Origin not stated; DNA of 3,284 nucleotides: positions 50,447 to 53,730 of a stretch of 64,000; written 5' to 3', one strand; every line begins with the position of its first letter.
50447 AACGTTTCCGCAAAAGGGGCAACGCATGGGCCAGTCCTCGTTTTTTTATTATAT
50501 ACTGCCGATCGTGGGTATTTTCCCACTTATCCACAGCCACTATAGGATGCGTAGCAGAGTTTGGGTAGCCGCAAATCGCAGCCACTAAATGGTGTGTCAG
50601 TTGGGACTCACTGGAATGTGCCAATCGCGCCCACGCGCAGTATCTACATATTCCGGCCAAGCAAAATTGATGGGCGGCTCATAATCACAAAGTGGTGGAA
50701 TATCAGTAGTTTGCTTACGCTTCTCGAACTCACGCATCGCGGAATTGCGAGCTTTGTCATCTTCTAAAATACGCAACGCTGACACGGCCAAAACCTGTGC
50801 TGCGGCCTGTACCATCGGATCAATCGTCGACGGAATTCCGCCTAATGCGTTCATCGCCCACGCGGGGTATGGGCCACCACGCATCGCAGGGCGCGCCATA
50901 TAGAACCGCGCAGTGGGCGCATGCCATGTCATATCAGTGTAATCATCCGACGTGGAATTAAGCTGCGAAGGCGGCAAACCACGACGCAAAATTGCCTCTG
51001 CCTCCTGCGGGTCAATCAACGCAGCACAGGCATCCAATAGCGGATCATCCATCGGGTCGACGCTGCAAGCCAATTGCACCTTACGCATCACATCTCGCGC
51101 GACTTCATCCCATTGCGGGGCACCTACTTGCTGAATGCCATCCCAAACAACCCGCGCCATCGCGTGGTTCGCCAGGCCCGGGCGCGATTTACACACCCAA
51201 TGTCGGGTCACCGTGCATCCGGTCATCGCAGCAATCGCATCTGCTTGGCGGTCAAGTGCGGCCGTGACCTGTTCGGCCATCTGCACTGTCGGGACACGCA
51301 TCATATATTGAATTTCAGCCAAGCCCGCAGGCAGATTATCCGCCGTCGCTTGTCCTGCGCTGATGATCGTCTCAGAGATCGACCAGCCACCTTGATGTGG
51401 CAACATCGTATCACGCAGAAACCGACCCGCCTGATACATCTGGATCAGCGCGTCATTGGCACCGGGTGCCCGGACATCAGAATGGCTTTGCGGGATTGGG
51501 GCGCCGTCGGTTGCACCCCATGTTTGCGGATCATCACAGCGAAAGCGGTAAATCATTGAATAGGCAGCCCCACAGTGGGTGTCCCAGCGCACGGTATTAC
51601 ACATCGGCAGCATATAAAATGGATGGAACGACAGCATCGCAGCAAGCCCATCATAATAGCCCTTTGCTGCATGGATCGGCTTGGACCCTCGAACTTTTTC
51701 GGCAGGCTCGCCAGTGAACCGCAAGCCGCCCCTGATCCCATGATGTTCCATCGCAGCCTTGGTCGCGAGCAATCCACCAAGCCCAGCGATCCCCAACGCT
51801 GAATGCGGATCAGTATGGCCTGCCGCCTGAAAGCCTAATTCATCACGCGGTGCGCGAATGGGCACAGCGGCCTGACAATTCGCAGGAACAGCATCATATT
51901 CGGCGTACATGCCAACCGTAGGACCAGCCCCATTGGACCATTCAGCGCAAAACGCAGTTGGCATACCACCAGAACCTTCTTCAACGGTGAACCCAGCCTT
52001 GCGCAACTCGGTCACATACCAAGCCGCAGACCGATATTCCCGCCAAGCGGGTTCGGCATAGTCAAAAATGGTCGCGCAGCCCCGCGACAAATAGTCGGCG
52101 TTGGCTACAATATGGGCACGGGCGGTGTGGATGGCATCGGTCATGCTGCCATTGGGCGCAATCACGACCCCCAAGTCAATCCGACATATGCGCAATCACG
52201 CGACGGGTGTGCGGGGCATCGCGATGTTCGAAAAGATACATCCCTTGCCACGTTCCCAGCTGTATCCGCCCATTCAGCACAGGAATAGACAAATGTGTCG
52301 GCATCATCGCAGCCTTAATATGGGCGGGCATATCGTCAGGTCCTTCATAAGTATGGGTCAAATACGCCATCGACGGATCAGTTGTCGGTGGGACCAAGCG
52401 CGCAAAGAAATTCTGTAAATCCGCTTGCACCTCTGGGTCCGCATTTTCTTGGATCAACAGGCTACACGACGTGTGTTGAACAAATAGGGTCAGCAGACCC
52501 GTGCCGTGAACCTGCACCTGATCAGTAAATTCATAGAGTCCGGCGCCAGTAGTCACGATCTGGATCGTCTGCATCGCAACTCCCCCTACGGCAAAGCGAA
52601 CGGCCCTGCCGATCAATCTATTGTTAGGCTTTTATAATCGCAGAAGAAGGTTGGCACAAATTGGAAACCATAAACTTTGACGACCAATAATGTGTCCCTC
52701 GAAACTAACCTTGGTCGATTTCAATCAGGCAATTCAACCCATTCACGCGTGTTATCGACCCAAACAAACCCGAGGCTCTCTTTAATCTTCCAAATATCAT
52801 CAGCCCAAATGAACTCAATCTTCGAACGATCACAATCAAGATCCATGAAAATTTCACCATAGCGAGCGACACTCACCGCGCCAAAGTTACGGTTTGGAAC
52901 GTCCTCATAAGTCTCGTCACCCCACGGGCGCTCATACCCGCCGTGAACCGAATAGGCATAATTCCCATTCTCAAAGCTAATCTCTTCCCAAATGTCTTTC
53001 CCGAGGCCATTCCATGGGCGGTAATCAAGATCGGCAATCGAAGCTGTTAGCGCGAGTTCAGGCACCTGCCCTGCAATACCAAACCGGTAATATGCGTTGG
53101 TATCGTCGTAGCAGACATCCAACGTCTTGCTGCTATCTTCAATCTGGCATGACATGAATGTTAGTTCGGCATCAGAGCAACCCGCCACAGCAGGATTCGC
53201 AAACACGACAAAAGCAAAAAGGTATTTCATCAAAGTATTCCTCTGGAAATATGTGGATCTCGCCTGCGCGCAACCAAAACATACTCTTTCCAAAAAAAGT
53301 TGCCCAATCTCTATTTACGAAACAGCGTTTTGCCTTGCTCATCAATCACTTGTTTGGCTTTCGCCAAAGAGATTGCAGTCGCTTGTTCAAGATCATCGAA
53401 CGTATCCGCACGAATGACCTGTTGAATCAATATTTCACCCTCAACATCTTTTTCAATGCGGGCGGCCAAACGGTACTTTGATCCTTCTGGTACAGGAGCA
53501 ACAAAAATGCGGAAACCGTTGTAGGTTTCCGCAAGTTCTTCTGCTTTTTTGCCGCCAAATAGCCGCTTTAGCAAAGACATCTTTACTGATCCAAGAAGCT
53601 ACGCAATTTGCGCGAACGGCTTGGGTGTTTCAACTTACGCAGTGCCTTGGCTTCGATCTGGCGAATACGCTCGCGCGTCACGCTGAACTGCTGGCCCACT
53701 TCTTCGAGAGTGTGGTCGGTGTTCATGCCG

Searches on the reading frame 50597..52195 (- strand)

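Call 5: search_protein_families(library=ncbifam, proteins=[window:50597-52195:-])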
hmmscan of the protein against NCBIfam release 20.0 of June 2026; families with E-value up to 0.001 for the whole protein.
window:50597-52195:- (532 aa): 2 families
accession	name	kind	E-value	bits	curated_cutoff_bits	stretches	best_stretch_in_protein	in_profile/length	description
TIGR01891.1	amidohydrolases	subfamily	3e-30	105.6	153.75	2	42-203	7-163/366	amidohydrolase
NF040868.1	carboxypep_CpsA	equivalog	1.9e-06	26.9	500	1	42-191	21-165/391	carboxypeptidase CpsA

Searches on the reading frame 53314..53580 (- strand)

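Call 57: search_protein_families(library=ncbifam, proteins=[window:53314-53580:-], max_evalue=0.00001)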
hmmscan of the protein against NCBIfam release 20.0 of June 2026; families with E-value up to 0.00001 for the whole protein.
window:53314-53580:- (89 aa): 1 family
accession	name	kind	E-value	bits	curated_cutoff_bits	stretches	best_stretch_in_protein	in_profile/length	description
NF046097.1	CV_2116_dom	domain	1.8e-07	31.2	58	1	19-82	3-68/75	CV_2116 domain-containing protein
